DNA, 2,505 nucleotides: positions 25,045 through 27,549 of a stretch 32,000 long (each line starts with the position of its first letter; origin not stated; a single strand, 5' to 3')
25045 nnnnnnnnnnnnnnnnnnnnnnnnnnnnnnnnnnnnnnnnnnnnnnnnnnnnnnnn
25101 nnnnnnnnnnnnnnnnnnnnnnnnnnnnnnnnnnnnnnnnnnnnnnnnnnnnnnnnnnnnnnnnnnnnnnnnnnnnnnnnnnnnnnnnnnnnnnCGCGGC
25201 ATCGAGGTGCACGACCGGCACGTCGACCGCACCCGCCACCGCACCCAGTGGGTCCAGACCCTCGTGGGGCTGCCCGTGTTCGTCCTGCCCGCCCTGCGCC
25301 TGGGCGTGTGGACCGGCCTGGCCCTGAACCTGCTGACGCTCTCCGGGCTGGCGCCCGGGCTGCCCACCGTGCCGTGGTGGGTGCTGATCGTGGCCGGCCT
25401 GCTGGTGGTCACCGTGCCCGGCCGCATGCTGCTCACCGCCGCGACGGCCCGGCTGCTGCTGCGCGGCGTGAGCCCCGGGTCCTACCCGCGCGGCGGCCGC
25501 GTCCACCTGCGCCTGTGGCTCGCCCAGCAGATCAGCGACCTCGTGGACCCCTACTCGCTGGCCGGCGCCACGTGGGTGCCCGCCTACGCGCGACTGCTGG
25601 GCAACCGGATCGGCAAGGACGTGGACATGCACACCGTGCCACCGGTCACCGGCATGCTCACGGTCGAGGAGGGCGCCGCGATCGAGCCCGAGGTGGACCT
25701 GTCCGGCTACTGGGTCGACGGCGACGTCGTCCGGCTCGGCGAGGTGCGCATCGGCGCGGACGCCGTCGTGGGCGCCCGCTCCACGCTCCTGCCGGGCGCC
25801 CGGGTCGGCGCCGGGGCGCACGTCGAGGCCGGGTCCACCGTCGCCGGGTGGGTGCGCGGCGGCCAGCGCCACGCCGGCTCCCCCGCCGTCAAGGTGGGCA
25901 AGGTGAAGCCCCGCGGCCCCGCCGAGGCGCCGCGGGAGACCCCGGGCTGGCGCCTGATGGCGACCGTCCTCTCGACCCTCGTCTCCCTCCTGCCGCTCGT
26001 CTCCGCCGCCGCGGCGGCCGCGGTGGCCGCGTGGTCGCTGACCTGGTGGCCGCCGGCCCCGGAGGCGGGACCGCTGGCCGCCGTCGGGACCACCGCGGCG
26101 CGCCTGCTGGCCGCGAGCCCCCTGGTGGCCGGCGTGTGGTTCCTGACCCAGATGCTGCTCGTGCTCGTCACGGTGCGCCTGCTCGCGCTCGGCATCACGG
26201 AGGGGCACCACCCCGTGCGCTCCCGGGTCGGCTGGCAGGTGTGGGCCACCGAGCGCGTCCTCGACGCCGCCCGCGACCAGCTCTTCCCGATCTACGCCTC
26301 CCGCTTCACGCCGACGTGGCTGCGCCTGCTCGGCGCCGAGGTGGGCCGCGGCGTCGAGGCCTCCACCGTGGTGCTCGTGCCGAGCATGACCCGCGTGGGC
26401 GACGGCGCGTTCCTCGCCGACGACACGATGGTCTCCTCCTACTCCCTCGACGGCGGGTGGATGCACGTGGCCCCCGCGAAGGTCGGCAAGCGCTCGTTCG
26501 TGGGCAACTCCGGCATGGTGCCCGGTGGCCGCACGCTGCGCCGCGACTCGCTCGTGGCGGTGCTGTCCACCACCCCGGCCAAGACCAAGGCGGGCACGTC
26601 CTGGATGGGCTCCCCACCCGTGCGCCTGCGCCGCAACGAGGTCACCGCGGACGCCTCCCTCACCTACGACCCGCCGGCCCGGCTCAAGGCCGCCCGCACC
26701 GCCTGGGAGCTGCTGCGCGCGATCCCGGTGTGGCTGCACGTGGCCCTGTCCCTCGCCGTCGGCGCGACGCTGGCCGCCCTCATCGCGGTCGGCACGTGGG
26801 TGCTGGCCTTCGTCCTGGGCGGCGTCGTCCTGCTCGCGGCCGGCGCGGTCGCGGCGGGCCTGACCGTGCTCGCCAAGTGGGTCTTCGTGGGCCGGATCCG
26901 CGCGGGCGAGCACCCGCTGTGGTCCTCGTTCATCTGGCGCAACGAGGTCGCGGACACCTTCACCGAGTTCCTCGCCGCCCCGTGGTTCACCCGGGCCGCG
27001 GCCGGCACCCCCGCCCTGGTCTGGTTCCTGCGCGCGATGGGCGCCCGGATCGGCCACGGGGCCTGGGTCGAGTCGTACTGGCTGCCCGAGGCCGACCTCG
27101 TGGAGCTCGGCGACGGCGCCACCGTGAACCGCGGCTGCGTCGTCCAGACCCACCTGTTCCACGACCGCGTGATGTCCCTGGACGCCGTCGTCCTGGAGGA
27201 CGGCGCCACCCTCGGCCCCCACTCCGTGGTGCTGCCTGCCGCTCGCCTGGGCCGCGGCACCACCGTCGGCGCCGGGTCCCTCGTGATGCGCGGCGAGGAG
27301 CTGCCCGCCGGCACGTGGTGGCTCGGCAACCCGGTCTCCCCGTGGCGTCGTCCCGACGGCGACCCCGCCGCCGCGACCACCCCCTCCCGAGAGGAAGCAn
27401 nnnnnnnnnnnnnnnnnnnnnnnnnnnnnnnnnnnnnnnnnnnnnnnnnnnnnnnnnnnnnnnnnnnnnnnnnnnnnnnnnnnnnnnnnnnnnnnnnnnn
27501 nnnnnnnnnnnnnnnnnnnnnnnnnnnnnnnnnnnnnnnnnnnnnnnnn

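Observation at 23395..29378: Pls-type homopoly(amino acid) synthetase with a coupled M1 peptidase and a convergent Sfp-type PPTase: candidate cationic-polymer system in Micrococcus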

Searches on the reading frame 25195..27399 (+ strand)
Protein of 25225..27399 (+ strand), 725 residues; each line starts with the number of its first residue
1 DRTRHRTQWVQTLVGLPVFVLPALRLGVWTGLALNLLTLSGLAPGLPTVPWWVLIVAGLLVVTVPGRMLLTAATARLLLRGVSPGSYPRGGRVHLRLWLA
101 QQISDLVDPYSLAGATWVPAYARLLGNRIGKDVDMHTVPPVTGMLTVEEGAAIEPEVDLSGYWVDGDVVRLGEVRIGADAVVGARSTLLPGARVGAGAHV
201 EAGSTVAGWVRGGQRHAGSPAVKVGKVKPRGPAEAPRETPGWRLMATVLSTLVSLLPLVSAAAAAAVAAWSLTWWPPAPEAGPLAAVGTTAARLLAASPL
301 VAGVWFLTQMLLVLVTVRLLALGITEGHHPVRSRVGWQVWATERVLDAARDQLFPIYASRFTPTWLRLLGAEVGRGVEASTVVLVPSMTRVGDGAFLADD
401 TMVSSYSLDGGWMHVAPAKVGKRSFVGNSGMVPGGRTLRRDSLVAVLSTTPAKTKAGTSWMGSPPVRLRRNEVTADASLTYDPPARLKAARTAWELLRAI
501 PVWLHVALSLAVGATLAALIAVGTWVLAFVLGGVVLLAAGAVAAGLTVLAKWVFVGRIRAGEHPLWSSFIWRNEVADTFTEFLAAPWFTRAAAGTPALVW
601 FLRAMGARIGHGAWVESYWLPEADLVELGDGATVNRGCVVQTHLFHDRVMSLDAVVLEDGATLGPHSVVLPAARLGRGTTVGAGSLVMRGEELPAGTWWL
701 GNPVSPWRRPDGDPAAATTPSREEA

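Call 38: search_solved_structures(query=window:25225-27399:+, max_evalue=1)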
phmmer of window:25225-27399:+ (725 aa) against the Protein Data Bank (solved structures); distinct sequences matched with E-value up to 1: 68 (the best 60 are shown).
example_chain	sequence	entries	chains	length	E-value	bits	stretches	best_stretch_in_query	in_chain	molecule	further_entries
3vnp_A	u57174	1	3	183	1.5e-06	30.3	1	650-709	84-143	Hypothetical conserved protein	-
7tgh_C2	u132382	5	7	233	1.7e-06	30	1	624-705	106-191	Gamma-carbonic anhydrase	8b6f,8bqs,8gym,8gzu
9jyw_A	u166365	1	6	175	3.9e-06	28.9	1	639-707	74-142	Gamma carbonic anhydrase family protein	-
7tgh_C1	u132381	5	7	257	1.3e-05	27.2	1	654-705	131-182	Gamma-carbonic anhydrase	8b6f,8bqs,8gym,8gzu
6ive_A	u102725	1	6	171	3.2e-05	25.8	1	654-712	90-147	Ferripyochelin-binding protein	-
1xhd_A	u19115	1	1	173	6.2e-05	24.9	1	653-708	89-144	putative acetyltransferase/acyltransferase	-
3r8y_A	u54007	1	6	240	8.4e-05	24.5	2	155-230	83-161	2,3,4,5-tetrahydropyridine-2,6-dicarboxylate N-acetyltransferase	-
4egg_A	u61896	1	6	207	8.5e-05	24.4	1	608-718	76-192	Putative acetyltransferase SACOL2570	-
3ftt_A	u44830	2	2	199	9e-05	24.4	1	608-718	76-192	Putative acetyltransferase SACOL2570 | Galactoside O-acetyltransferase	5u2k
3v4e_A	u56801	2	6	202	9.3e-05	24.3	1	608-718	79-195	Galactoside O-acetyltransferase | Putative acetyltransferase SACOL2570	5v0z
4dcl_A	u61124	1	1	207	9.7e-05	24.2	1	608-718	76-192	Putative acetyltransferase SACOL2570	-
3ixc_A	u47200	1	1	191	0.0001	24.2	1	613-705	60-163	Hexapeptide transferase family protein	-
3cj8_A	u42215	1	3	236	0.0002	23.2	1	654-711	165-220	2,3,4,5-tetrahydropyridine-2,6-dicarboxylate N-acetyltransferase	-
7ar9_y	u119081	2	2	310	0.00022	23.1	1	642-705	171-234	CA2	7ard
4n27_A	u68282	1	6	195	0.00032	22.5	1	627-711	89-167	Bacterial transferase hexapeptide repeat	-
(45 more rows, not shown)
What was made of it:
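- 26893..27402 (+): C3 soluble domain (residues ~1167-1335) and stop codon. Weak PDB sequence matches to hexapeptide acyltransferases and gamma-carbonic anhydrases fall mostly here (call 38).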

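Call 62: predict_structure(alignment_id=A1)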
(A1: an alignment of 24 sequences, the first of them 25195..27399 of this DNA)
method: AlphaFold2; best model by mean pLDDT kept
length: 735 residues; sequences in the alignment: 24
mean_pLDDT: 75.8   pTM: 0.82
mean pLDDT of the five models: 75.8, 73.1, 66.7, 65.2, 64.3
residues with pLDDT >= 90: 235; 70-90: 276; 50-70: 114; < 50: 110
segments of 3 or more residues with pLDDT < 50: 1-4, 165-167, 205-207, 211-240, 438-442, 448-484, 712-735
pLDDT, mean of each block of 10 residues (from residue 1): 56 81 80 91 95 92 93 89 91 88 90 75 73 83 65 69 54 84 66 52 52 39 29 31 59 80 89 96 90 93 97 96 96 89 83 86 84 91 77 79 64 65 76 53 47 38 31 33 51 80 88 96 96 87 92 96 92 81 90 89 89 95 87 92 88 75 91 83 87 72 75 34 34 34
secondary structure, 60 per line:
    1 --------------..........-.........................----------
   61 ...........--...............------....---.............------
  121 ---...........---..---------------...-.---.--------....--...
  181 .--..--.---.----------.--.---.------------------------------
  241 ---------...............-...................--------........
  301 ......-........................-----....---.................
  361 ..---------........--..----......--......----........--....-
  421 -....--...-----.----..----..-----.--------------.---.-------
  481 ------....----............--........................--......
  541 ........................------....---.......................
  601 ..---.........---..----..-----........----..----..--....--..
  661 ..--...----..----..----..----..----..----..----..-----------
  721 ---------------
elements in order (helices of 4 or more, strands of 3 or more residues): H15-24 H26-50 H61-71 H74-88 E95-98 H102-114 H124-134 E155-157 E172-175 E178-181 H250-264 H266-284 H293-306 H308-331 E337-340 H344-362 H372-379 E388-393 E399-401 E406-413 E416-419 E422-425 E428-430 H487-490 H495-506 H509-532 H535-564 E571-574 H578-602 H606-614 H631-635 E636-638 E653-656 E659-662 E665-667
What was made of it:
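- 25252..25443 (+): Transmembrane hairpin TM1-TM2 (residues ~620-683). AF2 model helices 15-50 and 61-88, corresponding to residues 615-650 and 661-688 (call 62).
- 25951..26199 (+): Transmembrane hairpin TM3-TM4 (residues ~853-935). AF2 helices corresponding to residues 850-884 and 893-931 (call 62).
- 26710..26892 (+): Transmembrane hairpin TM5-TM6 (residues ~1106-1166). AF2 helices corresponding to residues 1095-1132 and 1135-1164 (call 62).
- On Pls/PosA family NRPS (NCBIfam TIGR02353): The AF2 model (pTM 0.82) has three helical hairpins at the same positions (call 62).
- Checked: An AlphaFold2 model of residues 601-1335 (pTM 0.82) shows three helical hairpins at the same places, each followed by a beta-rich domain (call 62).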

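Call 66: fold_search(model_id=the predicted structure, library=pdb)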
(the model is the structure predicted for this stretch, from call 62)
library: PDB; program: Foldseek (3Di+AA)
matches with E <= 10: 329; with E <= 0.001: 1
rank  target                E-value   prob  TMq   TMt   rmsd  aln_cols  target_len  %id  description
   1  7bw9_B                7.4e-04  0.97  0.11  0.26  16.9       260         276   11  Crystal structure of Serine acetyltransferase isoform 3 in complex with cysteine from Entamoeba histolytica (released 2021-04-14)
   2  7bw9_A                1.6e-03  0.94  0.10  0.23  16.8       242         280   10  Crystal structure of Serine acetyltransferase isoform 3 in complex with cysteine from Entamoeba histolytica (released 2021-04-14)
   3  7ra4_A                2.1e-03  0.99  0.13  0.35  16.4       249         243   18  Crystal structure of Neisseria gonorrhoeae serine acetyltransferase (CysE) in complex with serine (released 2021-08-04)
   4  7bw9_C                2.5e-03  0.94  0.11  0.26  16.2       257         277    8  Crystal structure of Serine acetyltransferase isoform 3 in complex with cysteine from Entamoeba histolytica (released 2021-04-14)
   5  3f1x                  2.5e-03  0.93  0.10  0.24  15.4       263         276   14  Three dimensional structure of the serine acetyltransferase from Bacteroides vulgatus, NORTHEAST STRUCTURAL GENOMICS CON (released 2008-11-25)
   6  4n6b_D                3.1e-03  0.91  0.10  0.29  15.0       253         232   17  Soybean Serine Acetyltransferase Complexed with CoA (released 2013-11-13)
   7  5v0z_A                3.3e-03  0.99  0.12  0.39  12.8       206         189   17  Crystal structure of Galactoside O-acetyltransferase complex with CoA (P32 space group). (released 2017-03-15)
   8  3ftt                  3.6e-03  1.00  0.10  0.38   3.1       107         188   19  Crystal Structure of the galactoside O-acetyltransferase from Staphylococcus aureus (released 2009-03-03)
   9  3p47                  4.0e-03  0.91  0.10  0.25  15.9       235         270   11  Crystal structure of Entamoeba histolytica Serine acetyltransferase 1 in complex with L-cysteine (released 2011-02-02)
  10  4n6b_B                4.5e-03  0.82  0.11  0.28  15.5       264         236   14  Soybean Serine Acetyltransferase Complexed with CoA (released 2013-11-13)
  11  4dcl                  5.9e-03  0.94  0.11  0.37  13.0       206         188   17  Computationally Designed Self-assembling tetrahedron protein, T308, Crystallized in space group F23 (released 2012-06-06)
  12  3q1x                  5.9e-03  0.84  0.10  0.24  15.6       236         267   12  Crystal structure of Entamoeba histolytica serine acetyltransferase 1 in complex with L-serine (released 2011-02-02)
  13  4hzc_A                7.2e-03  0.91  0.12  0.31  16.6       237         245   11  Crystal structure of Serine acetyltransferase from Brucella abortus strain S19 (released 2014-02-19)
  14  8j9h_G1               7.6e-03  1.00  0.08  0.13   6.2        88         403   27  Cryo-EM structure of Euglena gracilis respiratory complex I, deactive state (released 2024-02-28)
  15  6ive_A                8.5e-03  0.99  0.09  0.34   8.0       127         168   32  Molecular structure of a thermostable and a Zinc ion binding gamma-class carbonic anhydrase (released 2019-04-03)
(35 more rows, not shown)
